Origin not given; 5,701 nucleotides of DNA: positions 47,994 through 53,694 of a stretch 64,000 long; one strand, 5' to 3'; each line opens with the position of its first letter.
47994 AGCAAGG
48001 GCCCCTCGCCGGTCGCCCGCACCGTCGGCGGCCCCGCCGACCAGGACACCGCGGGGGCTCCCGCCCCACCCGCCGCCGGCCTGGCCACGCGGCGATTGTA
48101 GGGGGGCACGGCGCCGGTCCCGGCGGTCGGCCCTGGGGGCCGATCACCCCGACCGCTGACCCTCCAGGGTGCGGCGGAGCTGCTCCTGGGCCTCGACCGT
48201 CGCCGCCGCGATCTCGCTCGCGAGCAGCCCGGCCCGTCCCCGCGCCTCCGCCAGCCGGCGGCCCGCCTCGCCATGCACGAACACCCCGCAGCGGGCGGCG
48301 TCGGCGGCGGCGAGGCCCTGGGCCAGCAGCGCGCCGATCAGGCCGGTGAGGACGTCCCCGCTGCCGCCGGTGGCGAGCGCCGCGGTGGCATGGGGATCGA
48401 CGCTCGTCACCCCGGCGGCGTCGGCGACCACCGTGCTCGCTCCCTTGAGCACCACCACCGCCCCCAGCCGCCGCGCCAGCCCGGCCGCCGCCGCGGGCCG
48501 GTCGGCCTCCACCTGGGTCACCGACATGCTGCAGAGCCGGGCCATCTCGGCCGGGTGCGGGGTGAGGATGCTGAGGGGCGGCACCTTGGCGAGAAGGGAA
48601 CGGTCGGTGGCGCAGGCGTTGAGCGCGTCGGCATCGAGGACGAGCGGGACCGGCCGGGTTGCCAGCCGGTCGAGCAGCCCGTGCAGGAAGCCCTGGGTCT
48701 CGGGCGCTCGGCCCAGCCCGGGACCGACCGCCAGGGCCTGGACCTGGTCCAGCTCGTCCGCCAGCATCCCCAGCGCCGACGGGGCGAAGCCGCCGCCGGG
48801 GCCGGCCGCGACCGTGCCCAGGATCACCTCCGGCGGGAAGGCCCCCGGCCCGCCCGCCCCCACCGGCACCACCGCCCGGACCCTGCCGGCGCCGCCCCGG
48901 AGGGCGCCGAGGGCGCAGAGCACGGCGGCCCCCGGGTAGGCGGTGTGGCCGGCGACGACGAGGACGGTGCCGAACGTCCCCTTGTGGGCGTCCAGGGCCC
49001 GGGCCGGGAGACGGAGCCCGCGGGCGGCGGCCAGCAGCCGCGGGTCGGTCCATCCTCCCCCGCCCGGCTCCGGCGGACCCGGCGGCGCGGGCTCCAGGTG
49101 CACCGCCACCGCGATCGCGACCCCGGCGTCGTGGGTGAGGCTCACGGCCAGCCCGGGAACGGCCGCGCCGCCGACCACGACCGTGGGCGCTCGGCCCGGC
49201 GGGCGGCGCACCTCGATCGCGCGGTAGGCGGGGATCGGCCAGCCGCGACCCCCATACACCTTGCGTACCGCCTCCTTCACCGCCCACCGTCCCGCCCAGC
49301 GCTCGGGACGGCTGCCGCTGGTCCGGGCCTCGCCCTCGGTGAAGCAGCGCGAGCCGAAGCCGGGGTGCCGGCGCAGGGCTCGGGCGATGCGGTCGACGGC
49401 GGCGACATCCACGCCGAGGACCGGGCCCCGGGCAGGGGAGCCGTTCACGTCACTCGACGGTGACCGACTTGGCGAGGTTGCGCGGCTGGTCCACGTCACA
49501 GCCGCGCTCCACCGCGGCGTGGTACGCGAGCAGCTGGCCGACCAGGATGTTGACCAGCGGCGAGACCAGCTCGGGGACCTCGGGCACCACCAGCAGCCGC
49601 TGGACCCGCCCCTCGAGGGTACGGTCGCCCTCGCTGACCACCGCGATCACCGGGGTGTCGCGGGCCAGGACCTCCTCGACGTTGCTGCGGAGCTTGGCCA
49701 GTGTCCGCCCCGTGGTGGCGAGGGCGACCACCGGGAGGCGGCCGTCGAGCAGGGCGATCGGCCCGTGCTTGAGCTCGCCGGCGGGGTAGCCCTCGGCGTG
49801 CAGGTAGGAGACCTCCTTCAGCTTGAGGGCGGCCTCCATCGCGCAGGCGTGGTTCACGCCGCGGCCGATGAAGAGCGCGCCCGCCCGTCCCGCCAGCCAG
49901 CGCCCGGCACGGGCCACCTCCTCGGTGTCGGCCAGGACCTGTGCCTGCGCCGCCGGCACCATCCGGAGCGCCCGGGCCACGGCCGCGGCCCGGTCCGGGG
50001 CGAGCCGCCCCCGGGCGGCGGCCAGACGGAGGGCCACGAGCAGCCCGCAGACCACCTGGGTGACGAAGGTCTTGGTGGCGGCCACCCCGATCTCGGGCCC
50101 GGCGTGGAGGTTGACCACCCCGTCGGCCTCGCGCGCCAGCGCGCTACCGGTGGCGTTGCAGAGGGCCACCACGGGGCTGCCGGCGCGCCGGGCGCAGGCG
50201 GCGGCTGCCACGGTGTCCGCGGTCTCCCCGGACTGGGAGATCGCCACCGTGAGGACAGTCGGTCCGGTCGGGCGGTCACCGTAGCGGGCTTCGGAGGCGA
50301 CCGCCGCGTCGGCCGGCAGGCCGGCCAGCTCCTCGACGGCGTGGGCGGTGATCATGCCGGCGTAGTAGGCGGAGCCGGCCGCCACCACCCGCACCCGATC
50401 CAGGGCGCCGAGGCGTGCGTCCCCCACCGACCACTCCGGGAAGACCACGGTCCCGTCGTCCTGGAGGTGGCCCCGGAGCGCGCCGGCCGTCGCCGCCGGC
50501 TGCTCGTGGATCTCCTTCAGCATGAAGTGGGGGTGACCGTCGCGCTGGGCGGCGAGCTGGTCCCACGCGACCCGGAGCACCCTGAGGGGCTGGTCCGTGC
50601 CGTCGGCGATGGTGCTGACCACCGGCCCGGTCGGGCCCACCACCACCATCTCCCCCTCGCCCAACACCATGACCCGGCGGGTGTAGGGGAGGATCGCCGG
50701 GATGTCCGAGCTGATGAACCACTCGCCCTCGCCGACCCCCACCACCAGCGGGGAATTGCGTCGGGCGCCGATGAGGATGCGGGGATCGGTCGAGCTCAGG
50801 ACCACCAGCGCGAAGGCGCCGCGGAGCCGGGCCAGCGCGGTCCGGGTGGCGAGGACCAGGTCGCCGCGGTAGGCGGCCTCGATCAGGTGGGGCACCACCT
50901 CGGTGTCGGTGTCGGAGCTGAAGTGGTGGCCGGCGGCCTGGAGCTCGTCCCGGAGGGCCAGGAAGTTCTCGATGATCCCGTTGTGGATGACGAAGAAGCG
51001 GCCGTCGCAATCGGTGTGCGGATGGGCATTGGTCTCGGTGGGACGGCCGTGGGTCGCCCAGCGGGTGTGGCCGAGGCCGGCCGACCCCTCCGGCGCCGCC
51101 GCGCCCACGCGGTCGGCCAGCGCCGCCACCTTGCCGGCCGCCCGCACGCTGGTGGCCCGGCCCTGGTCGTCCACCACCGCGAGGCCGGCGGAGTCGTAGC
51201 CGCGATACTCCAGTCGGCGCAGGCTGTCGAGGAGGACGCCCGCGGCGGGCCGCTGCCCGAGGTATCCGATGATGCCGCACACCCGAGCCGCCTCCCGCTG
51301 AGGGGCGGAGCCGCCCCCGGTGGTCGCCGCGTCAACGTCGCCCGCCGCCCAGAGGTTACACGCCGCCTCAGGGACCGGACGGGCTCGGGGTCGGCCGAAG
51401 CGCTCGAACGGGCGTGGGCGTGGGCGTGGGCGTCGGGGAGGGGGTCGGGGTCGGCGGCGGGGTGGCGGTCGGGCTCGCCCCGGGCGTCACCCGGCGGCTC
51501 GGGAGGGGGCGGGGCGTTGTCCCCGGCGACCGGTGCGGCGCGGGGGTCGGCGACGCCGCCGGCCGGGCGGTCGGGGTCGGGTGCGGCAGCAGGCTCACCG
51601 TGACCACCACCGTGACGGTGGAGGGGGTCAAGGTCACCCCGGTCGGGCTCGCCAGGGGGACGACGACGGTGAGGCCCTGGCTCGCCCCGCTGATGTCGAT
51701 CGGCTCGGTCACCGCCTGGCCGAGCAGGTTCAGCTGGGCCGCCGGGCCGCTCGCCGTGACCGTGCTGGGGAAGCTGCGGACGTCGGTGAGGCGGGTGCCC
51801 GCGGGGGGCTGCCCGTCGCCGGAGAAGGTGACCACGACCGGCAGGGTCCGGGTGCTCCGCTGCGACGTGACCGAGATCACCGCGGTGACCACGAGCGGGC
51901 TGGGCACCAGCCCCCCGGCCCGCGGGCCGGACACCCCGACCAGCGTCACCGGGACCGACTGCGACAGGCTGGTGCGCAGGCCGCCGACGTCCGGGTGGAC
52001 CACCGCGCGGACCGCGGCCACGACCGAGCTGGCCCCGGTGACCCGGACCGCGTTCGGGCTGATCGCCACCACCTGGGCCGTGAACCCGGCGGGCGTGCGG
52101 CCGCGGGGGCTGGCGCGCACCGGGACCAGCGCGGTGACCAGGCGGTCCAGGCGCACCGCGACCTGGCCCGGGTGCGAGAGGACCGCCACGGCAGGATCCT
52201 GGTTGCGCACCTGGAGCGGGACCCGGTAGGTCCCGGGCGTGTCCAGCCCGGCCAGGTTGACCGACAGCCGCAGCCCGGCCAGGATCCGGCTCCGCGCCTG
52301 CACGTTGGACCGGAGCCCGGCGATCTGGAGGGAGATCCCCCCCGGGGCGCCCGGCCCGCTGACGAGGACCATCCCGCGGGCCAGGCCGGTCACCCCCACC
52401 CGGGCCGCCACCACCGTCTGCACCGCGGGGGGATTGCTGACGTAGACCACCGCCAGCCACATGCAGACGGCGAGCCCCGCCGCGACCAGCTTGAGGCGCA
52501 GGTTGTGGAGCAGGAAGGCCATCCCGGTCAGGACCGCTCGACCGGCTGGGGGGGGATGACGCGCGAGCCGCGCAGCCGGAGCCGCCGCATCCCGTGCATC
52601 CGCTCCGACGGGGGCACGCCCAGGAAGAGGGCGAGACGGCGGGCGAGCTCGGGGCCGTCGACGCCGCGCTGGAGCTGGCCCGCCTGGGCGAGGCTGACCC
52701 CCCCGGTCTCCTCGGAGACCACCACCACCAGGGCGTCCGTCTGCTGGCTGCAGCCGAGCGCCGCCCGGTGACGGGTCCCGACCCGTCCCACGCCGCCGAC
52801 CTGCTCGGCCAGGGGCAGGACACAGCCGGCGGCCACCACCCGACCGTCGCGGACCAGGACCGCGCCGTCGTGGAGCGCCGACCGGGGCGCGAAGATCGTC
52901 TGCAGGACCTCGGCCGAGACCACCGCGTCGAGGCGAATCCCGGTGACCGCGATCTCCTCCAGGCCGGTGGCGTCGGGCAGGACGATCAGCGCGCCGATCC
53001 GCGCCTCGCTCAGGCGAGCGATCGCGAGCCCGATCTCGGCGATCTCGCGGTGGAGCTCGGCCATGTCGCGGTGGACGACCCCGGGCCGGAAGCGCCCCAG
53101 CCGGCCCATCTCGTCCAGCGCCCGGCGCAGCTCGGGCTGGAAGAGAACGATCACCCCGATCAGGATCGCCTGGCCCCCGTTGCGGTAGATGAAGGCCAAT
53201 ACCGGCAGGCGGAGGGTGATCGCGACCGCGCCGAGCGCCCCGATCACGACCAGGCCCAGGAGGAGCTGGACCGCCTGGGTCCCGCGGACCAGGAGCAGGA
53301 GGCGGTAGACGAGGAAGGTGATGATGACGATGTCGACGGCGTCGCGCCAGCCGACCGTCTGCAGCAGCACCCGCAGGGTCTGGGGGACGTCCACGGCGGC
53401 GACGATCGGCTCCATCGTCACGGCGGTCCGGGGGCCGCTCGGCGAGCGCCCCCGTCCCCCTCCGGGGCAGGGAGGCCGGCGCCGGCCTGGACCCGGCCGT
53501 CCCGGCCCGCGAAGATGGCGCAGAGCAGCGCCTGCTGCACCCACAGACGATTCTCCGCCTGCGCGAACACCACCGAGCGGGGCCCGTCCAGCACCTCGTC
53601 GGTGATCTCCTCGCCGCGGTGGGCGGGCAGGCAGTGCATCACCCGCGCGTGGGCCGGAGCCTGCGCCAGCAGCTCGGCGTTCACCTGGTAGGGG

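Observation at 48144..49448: AcpS (holo-ACP synthase) fused to a YjeF_C NAD(P)HX dehydratase, with no YjeF_N epimerase domain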

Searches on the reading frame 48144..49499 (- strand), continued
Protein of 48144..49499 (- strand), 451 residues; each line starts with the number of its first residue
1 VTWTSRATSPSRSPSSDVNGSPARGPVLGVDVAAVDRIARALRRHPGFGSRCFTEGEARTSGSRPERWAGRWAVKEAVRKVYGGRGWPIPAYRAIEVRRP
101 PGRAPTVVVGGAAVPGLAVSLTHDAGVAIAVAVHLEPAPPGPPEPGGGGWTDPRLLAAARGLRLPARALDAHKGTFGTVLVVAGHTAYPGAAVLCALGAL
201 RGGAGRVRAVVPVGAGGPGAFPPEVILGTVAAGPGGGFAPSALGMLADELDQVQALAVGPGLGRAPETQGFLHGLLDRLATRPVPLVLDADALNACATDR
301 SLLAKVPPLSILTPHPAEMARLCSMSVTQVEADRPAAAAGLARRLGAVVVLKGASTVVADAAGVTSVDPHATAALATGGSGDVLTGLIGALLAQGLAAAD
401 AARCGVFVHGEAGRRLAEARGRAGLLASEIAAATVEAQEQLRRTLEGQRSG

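Call 60: search_protein_families(library=pfam, proteins=[L049:7163-8770:+, L049:10064-11455:+, L049:11074-12579:+, L049:12576-13487:+, L010:6790-8121:+, L010:11450-12211:+, L010:10819-12396:+, L010:13245-14087:+], max_evalue=0.0001)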
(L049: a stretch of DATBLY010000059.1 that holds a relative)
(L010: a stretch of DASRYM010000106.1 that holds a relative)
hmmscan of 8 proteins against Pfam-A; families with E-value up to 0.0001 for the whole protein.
L049:7163-8770:+ (535 aa): 0 families

L049:10064-11455:+ (463 aa): 2 families
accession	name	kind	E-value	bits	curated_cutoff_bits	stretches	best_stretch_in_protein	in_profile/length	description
PF01168.26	Ala_racemase_N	-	2.7e-60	204.3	24.1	1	108-322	1-220/220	Alanine racemase, N-terminal domain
PF00842.27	Ala_racemase_C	-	2.5e-44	150.4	25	1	336-461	2-127/127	Alanine racemase, C-terminal domain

L049:11074-12579:+ (501 aa): 7 families
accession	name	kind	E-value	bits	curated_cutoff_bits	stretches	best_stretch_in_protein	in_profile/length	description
PF00561.26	Abhydrolase_1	-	8.8e-25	88.2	25.8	2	196-300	1-102/245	alpha/beta hydrolase fold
PF12697.13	Abhydrolase_6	-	4.9e-23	83.4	26.3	1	198-451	1-217/217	Alpha/beta hydrolase family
PF12146.15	Hydrolase_4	-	5.3e-17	62.3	27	1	196-444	5-238/239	Serine aminopeptidase, S33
PF08386.16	Abhydrolase_4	-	1.3e-05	25.7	21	1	398-455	33-90/103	TAP-like protein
PF06821.19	Ser_hydrolase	-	2.1e-05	25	22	0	262-303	54-93/172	Serine hydrolase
PF00975.26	Thioesterase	-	4e-05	24.4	26.4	1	244-323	47-131/226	Thioesterase domain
PF00326.27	Peptidase_S9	-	6.4e-05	23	22.6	0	398-461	143-211/213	Prolyl oligopeptidase family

L049:12576-13487:+ (303 aa): 1 family
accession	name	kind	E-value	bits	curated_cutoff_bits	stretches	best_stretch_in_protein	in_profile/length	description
PF03576.19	Peptidase_S58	-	2.4e-43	149.2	23.9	1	2-294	3-302/307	Peptidase family S58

L010:6790-8121:+ (443 aa): 4 families
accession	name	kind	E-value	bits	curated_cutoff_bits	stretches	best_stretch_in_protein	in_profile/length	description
PF02878.22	PGM_PMM_I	-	7.7e-38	129.7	22.5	1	3-132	2-135/138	Phosphoglucomutase/phosphomannomutase, alpha/beta/alpha domain I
PF02880.22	PGM_PMM_III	-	3e-31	108.3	20.7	1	253-362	1-110/115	Phosphoglucomutase/phosphomannomutase, alpha/beta/alpha domain III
PF00408.26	PGM_PMM_IV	-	1.4e-17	63.9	23.1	1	371-436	2-67/68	Phosphoglucomutase/phosphomannomutase, C-terminal domain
PF02879.22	PGM_PMM_II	-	2.1e-17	64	29.3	1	154-249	2-103/103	Phosphoglucomutase/phosphomannomutase, alpha/beta/alpha domain II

L010:11450-12211:+ (253 aa): 0 families

L010:10819-12396:+ (525 aa): 2 families
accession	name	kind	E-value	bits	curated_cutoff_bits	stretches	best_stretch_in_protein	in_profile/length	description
PF01168.26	Ala_racemase_N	-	3.2e-64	217.1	24.1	1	165-383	1-219/220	Alanine racemase, N-terminal domain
PF00842.27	Ala_racemase_C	-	6.8e-38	129.6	25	1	397-523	1-126/127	Alanine racemase, C-terminal domain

L010:13245-14087:+ (280 aa): 1 family
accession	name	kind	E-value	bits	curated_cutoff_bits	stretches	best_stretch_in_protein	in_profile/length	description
PF20539.3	DUF6754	-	1.1e-12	48.1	27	1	34-265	19-245/257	Domain of unknown function (DUF6754)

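Call 62: search_protein_families(library=ncbifam, proteins=[L081:1678-2748:+], max_evalue=0.00001)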
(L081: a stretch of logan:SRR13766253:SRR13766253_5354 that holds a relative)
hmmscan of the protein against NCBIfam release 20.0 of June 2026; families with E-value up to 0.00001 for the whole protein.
L081:1678-2748:+ (356 aa): 9 families
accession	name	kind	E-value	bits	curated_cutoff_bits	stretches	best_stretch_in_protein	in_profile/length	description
TIGR01379.1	thiL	equivalog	3.4e-67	226.7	184.15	1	41-355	8-319/320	thiamine-phosphate kinase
NF004351.0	PRK05731.1-4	equivalog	6.1e-47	160.3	324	1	28-303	9-283/321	thiamine-phosphate kinase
NF004350.0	PRK05731.1-1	equivalog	7.9e-40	136.7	441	1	37-304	7-274/325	thiamine-phosphate kinase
NF004353.0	PRK05731.2-2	equivalog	3.8e-31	108.3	301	1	57-309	18-267/311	thiamine-phosphate kinase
NF004354.0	PRK05731.2-3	equivalog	3.6e-25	88.9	204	1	57-266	16-214/273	thiamine-phosphate kinase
TIGR00476.1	selD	equivalog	1e-14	54.5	125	1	50-283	37-264/311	selenide, water dikinase SelD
TIGR04049.1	AIR_rel_sll0787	hypoth_equivalog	1.3e-12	47.5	321.3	1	47-277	32-248/318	sll0787 family AIR synthase-like protein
TIGR03267.1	methan_mark_2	hypoth_equivalog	5.6e-08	32.2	365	1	55-206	41-185/323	methanogenesis marker 2 protein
NF002098.0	PRK00943.1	equivalog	2.3e-07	30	299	1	52-278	43-263/347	selenide, water dikinase SelD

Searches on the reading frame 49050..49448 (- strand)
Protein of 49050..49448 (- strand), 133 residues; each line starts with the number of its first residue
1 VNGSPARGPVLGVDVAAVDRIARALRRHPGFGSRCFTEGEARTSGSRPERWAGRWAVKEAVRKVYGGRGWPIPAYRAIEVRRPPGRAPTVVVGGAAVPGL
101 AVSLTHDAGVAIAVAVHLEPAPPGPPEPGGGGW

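Call 12: search_solved_structures(query=window:49050-49448:-, max_evalue=1, show_alignments=3)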
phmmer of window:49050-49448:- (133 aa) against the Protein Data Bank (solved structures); distinct sequences matched with E-value up to 1: 22.
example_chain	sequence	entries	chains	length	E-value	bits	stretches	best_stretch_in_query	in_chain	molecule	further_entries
2jbz_A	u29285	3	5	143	5.3e-08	36.4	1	11-116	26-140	HOLO-[ACYL-CARRIER-PROTEIN] SYNTHASE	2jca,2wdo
2wdy_A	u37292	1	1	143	1.1e-06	32.1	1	11-116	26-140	HOLO-[ACYL-CARRIER-PROTEIN] SYNTHASE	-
2wds_A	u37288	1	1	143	1.8e-06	31.4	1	11-116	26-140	HOLO-[ACYL-CARRIER-PROTEIN] SYNTHASE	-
1f80_A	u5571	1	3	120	3.1e-06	30.6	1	11-114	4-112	HOLO-(ACYL CARRIER PROTEIN) SYNTHASE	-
1f7t_A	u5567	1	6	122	3.9e-06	30.3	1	11-114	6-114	HOLO-(ACYL CARRIER PROTEIN) SYNTHASE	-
1f7l_A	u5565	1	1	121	4.2e-06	30.2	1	11-114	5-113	HOLO-(ACYL CARRIER PROTEIN) SYNTHASE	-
4hc6_A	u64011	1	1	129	7e-06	29.5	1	11-116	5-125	Holo-[acyl-carrier-protein] synthase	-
3h7q_A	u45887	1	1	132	1.1e-05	28.8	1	11-116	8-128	Holo-[acyl-carrier-protein] synthase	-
3ne1_A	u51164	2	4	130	1.3e-05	28.6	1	11-116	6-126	Holo-[acyl-carrier-protein] synthase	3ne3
5xuk_A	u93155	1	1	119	1.7e-05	28.2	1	11-116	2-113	Holo-[acyl-carrier-protein] synthase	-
3hqj_A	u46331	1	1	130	2.1e-05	28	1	11-116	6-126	Holo-[acyl-carrier-protein] synthase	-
3hyk_A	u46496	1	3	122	6.7e-05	26.3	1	11-112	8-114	Holo-[acyl-carrier-protein] synthase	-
7w58_A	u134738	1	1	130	8.8e-05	25.9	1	11-120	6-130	4'-phosphopantetheinyl transferase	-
3gwm_A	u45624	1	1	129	8.8e-05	25.9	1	11-120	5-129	Holo-[acyl-carrier-protein] synthase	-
1fte_A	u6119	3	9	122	0.00022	24.6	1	12-88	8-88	ACYL CARRIER PROTEIN SYNTHASE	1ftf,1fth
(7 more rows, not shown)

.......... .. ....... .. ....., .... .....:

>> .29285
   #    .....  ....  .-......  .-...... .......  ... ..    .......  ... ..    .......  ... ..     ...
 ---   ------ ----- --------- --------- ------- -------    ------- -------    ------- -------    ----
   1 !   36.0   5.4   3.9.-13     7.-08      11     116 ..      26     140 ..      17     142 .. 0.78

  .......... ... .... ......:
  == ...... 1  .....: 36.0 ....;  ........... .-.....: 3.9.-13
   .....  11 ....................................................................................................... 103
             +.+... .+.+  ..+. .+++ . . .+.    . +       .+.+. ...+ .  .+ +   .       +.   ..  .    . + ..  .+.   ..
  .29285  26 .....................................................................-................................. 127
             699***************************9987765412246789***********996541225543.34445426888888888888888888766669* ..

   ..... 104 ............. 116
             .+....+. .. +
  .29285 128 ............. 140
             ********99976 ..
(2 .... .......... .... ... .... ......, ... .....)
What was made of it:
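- Closest known: AcpS-type PPT domain fused into fungal type I fatty-acid synthase alpha subunit. Same: These chains are weak sequence hits of the N-domain (E about 6e-4, call 12).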

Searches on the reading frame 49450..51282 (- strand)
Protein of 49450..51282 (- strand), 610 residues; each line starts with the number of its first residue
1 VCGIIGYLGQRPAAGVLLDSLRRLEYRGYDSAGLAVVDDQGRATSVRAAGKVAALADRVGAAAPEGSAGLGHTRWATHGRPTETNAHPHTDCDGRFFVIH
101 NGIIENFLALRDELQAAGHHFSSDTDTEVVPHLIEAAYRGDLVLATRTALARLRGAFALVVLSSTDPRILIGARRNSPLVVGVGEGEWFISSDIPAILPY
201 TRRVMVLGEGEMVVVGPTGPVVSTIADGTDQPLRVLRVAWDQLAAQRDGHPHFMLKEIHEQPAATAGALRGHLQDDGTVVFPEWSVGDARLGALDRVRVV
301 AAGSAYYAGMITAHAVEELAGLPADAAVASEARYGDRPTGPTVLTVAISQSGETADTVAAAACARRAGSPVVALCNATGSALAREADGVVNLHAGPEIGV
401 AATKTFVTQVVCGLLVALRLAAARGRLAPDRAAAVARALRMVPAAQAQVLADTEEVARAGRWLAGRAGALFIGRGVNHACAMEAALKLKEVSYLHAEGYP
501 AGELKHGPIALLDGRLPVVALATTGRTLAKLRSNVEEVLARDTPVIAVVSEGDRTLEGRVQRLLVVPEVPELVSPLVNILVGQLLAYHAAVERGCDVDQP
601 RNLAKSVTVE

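Call 30: search_protein_families(library=pfam, proteins=[window:49450-51282:-], max_evalue=0.001)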
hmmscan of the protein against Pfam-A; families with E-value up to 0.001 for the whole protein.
window:49450-51282:- (610 aa): 3 families
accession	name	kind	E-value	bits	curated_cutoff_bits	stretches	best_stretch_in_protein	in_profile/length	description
PF01380.27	SIS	-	1.6e-42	144.8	25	2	296-417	7-129/131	SIS domain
PF13522.11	GATase_6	-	6e-22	78.5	27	1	65-191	9-128/130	Glutamine amidotransferase domain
PF13537.11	GATase_7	-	9.5e-17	61.6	25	1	81-198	8-122/123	Glutamine amidotransferase domain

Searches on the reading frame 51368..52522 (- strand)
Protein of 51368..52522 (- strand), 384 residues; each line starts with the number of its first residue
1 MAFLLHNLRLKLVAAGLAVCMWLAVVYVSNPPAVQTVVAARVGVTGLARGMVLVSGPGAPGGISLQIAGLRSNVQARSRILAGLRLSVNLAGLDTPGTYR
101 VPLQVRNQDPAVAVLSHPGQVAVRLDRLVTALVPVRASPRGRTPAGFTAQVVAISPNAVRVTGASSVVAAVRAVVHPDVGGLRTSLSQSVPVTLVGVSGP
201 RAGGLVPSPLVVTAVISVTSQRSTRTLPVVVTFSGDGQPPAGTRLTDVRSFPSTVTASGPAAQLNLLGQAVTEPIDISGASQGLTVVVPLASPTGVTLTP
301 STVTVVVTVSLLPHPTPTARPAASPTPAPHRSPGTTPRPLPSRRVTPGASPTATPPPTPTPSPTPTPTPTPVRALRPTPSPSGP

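Call 30: search_protein_families(library=pfam, proteins=[window:51368-52522:-], max_evalue=0.001)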
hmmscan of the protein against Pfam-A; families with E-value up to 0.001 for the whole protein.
window:51368-52522:- (384 aa): 1 family
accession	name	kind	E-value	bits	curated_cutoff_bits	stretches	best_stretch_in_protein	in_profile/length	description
PF07949.17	YbbR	-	3.5e-20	72.5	22.3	2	228-307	2-81/81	YbbR-like protein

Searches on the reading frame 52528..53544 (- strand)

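Call 30: search_protein_families(library=pfam, proteins=[window:52528-53544:-], max_evalue=0.001)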
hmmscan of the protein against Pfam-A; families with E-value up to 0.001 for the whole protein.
window:52528-53544:- (338 aa): 1 family
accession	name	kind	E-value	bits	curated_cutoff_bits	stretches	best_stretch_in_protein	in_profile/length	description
PF02457.21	DAC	-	4.2e-40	136.5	27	1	174-290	3-118/119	DisA bacterial checkpoint controller nucleotide-binding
